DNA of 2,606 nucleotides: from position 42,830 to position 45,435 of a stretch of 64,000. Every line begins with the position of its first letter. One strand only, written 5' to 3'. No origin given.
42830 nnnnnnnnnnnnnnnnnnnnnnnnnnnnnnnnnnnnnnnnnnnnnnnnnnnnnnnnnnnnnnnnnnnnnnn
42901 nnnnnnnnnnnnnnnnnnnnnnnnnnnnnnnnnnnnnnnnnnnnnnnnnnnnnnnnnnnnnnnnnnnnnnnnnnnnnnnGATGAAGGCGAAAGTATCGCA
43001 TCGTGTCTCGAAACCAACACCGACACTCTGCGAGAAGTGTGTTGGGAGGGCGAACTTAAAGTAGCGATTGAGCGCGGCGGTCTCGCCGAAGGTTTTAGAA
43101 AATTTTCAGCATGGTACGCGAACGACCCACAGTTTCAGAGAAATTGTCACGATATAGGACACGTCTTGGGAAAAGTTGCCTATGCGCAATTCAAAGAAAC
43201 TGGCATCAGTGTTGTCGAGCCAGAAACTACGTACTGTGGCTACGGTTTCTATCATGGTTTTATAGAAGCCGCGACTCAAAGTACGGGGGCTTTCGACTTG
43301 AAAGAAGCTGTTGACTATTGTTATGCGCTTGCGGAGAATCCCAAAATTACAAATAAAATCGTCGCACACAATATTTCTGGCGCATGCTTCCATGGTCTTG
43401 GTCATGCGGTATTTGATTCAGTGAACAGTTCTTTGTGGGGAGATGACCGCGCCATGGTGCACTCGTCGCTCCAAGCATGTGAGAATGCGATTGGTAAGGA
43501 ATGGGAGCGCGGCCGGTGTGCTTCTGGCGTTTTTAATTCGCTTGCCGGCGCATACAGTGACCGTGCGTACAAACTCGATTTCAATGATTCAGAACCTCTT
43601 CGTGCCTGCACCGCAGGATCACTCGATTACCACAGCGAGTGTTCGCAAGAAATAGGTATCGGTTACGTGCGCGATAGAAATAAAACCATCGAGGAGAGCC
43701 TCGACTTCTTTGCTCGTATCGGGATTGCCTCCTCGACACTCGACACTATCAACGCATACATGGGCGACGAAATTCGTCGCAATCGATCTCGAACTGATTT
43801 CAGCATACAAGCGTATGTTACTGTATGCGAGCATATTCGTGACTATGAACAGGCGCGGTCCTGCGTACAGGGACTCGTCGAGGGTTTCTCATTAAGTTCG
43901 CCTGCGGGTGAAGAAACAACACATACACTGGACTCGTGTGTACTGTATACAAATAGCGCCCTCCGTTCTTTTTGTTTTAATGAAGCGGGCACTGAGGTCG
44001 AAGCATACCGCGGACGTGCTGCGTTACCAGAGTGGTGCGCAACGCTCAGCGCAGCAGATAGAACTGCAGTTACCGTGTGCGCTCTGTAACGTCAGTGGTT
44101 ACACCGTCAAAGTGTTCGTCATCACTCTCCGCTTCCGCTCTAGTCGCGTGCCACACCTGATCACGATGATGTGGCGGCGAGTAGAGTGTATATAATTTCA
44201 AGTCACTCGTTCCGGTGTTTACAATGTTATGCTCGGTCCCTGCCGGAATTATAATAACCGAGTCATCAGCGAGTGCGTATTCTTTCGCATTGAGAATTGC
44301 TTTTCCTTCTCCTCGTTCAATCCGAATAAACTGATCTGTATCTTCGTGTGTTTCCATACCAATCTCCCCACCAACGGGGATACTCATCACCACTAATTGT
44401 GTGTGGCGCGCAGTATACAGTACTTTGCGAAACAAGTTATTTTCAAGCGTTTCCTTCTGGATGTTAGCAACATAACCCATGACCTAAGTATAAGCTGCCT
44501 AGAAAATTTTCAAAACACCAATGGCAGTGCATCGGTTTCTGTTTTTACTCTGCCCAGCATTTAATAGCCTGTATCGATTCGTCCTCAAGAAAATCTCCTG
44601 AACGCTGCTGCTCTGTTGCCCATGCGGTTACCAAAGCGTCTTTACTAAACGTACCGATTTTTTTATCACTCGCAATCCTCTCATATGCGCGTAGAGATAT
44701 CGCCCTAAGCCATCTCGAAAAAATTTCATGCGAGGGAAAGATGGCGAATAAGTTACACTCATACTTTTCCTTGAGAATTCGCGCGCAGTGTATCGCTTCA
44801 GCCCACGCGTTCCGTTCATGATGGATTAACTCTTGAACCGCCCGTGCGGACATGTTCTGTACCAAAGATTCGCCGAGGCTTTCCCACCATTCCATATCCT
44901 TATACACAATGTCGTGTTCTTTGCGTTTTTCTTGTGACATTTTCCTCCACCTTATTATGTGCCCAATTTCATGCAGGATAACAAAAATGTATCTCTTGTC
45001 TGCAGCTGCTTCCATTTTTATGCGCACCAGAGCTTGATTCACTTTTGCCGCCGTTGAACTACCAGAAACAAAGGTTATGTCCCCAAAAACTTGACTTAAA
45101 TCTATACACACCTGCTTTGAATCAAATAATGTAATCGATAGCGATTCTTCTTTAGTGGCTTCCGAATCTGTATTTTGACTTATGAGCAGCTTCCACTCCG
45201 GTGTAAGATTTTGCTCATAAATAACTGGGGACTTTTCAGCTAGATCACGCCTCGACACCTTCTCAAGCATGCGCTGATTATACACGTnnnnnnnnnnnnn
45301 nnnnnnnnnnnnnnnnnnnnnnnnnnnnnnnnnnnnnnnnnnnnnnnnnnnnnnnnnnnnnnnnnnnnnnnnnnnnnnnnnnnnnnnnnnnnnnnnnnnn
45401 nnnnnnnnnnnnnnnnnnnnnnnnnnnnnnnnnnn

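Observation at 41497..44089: Uncharacterised Cys-rich extracytoplasmic proteins: a cupredoxin-like domain lacking the copper Cys, fused to a repeated C-x-H-x-x-G-H motif domain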

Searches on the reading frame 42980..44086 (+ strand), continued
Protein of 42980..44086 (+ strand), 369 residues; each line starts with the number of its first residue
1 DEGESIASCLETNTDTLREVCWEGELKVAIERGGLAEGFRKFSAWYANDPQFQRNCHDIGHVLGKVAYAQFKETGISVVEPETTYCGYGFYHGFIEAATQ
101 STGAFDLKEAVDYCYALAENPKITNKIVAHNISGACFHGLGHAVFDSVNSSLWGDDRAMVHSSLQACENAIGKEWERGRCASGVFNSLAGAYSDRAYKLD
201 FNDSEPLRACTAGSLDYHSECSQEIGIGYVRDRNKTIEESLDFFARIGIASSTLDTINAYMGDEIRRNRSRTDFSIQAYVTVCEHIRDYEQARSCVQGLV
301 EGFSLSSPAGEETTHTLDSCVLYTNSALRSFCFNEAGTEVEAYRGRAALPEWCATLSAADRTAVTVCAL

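Call 67: search_solved_structures(query=A4, max_evalue=10, show_alignments=2)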
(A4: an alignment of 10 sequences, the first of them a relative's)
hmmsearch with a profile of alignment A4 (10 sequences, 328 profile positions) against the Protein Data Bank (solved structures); distinct sequences matched with E-value up to 10: 0.

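Call 71: search_protein_families(library=ncbifam, proteins=[L081:2395-3381:-, L072:4591-5613:+, L064:11796-12323:+, L080:13969-14490:+, L072:4152-4634:+, L014:6947-7612:-, L066:7965-9611:-, L066:9985-11256:-, P0166], max_evalue=1)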
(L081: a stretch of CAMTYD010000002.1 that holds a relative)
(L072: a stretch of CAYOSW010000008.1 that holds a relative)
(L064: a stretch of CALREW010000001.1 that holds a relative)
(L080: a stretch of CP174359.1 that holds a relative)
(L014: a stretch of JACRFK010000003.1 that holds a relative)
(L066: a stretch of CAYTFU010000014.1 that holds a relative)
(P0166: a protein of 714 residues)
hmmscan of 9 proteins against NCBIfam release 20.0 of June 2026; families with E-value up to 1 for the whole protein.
L081:2395-3381:- (328 aa): 1 family
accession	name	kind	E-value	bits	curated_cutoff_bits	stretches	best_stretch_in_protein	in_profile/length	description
NF011883.0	PRK15356.1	equivalog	0.14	12.3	138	1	89-132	34-78/80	type III secretion system protein SsaH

L072:4591-5613:+ (340 aa): 0 families

L064:11796-12323:+ (175 aa): 1 family
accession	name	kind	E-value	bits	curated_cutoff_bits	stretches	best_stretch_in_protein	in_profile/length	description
TIGR03769.1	P_ac_wall_RPT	domain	0.12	12.9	30.9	1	103-120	8-25/41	TIGR03769 domain-containing protein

L080:13969-14490:+ (173 aa): 0 families

L072:4152-4634:+ (160 aa): 0 families

L014:6947-7612:- (221 aa): 1 family
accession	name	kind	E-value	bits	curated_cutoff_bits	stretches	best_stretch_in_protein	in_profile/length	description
TIGR03645.1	glyox_marine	hypoth_equivalog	0.12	12.3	262.05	1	86-141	88-143/162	lactoylglutathione lyase family protein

L066:7965-9611:- (548 aa): 0 families

L066:9985-11256:- (423 aa): 9 families
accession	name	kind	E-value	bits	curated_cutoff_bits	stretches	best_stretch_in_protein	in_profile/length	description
NF053551.1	FlxY_rubin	equivalog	2.6e-13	49.5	520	2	115-389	152-400/424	flexirubin biosynthesis putative acyl-CoA ligase FlxY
NF045666.1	DVU1553_fam_AMP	equivalog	2e-12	46.9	300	2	149-294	178-316/331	DVU_1553 family AMP-dependent CoA ligase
NF041878.1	paak_haloarch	equivalog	4.4e-12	45.3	700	2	177-295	199-311/427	phenylacetate--CoA ligase PaaK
TIGR02155.1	PA_CoA_ligase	equivalog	3.7e-11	42.2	646.3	2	204-380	220-390/422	phenylacetate--CoA ligase PaaK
TIGR01733.1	AA-adenyl-dom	subfamily_domain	1.7e-05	23.8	317.4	1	122-221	177-278/409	amino acid adenylation domain-containing protein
TIGR01734.1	D-ala-DACP-lig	equivalog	0.014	14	559.85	1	163-220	245-301/504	D-alanine--poly(phosphoribitol) ligase subunit DltA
NF004837.0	PRK06187.1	subfamily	0.018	13.3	476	1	148-265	255-377/531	long-chain-fatty-acid--CoA ligase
TIGR02993.1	ectoine_eutD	equivalog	0.032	13.4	613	1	108-213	53-151/391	ectoine hydrolase DoeA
NF003417.0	PRK04813.1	subfamily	0.17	10.4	476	1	164-217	248-300/505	D-alanine--poly(phosphoribitol) ligase subunit DltA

P0166 (714 aa): 0 families

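Call 77: find_homologous_proteins(query=A5, max_evalue=0.001)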
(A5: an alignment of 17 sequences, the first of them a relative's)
Query A5 (17 sequences) (175 aa, profile of the alignment): 21 proteins with E <= 0.001 among 8000 candidates.
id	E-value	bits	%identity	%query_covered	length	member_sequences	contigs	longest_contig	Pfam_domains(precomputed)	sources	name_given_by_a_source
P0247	2.3e-55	205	29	77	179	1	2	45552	-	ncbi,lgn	-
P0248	3.6e-50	188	100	100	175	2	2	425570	-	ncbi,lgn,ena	-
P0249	4.3e-50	188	39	82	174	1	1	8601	-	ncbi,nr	ncbi:hypothetical protein K2X83_01950 [Patescibacteria group bacterium]|nr:hypothetical protein [Pat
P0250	1.7e-49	186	41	76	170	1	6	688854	-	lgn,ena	-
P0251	6.6e-49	184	40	70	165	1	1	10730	-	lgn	-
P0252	1.1e-48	183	37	97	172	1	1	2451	-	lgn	-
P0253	4.1e-47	178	37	63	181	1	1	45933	-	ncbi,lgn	ncbi:MAG: hypothetical protein WD850_00730 [Candidatus Spechtbacterales bacterium]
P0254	8.3e-46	174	39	84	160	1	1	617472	-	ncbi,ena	-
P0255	3.0e-45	172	38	78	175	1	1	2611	-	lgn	-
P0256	1.2e-42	163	47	94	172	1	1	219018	-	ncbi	-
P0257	1.3e-42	163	40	68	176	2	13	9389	-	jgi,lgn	-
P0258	1.6e-42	163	-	-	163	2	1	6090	-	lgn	-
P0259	1.4e-41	160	31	90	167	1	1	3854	-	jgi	-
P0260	5.6e-41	158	30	82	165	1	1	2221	-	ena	-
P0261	1.3e-40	157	36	91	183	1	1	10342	-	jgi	jgi:hypothetical protein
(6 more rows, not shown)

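Call 83: predict_structure(alignment_id=A6)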
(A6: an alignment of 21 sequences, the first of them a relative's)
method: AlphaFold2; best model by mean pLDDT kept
length: 175 residues; sequences in the alignment: 21
mean_pLDDT: 90.6   pTM: 0.69
mean pLDDT of the five models: 90.6, 89.6, 89.0, 88.6, 88.5
residues with pLDDT >= 90: 122; 70-90: 37; 50-70: 16; < 50: 0
segments of 3 or more residues with pLDDT < 50: none
pLDDT, mean of each block of 10 residues (from residue 1): 79 84 73 98 95 97 97 98 97 94 98 97 98 83 80 93 89 73
secondary structure, 60 per line:
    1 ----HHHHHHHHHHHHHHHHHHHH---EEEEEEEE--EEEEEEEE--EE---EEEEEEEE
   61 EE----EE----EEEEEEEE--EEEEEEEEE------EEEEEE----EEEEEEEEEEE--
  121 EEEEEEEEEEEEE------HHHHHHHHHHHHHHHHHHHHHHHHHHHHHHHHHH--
elements in order: H5-24 E28-35 E38-45 E53-62 E73-80 E83-91 E98-103 E108-118 E121-133 H140-173
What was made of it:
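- On YcnI/DUF1775-like mono-histidine-brace Cu(II) proteins (for the recurrent neighbour c1; not in this window): AF2 gives a signal helix at 5-24, a sandwich at 28-133 and a TM helix at 140-173 (call 83).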

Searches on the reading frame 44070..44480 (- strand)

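Call 3: search_protein_families(library=pfam, proteins=[window:44070-44480:-], max_evalue=1)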
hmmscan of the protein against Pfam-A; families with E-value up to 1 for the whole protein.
window:44070-44480:- (136 aa): 4 families
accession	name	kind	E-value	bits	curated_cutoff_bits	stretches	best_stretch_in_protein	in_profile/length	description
PF07883.17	Cupin_2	-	2.6e-14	53.1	27.2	1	31-99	2-69/70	Cupin domain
PF02311.25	AraC_binding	-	1.5e-05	25.2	21.1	1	45-116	20-91/135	AraC-like ligand binding domain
PF01050.24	MannoseP_isomer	-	0.089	13.4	23.6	1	40-97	41-98/116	Mannose-6-phosphate isomerase C-terminal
PF11699.14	CENP-C_C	-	0.1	13.3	29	1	34-97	19-82/85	Mif2/CENP-C like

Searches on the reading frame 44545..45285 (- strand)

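Call 3: search_protein_families(library=pfam, proteins=[window:44545-45285:-], max_evalue=1)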
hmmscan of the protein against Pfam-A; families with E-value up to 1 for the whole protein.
window:44545-45285:- (246 aa): 1 family
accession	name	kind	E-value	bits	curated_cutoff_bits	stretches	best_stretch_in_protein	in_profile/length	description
PF08885.17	GSCFA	-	0.069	13.3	25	1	73-170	4-100/237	GSCFA family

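Call 4: search_protein_families(library=ncbifam, proteins=[window:44545-45285:-], max_evalue=1)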
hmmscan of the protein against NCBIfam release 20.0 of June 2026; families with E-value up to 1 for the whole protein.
window:44545-45285:- (246 aa): 1 family
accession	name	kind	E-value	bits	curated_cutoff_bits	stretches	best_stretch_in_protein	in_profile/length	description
NF047740.1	antiphage_MADS5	equivalog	0.037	12.9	400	1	64-105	349-390/461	methylation-associated defense system restriction endonuclease subunit S MAD5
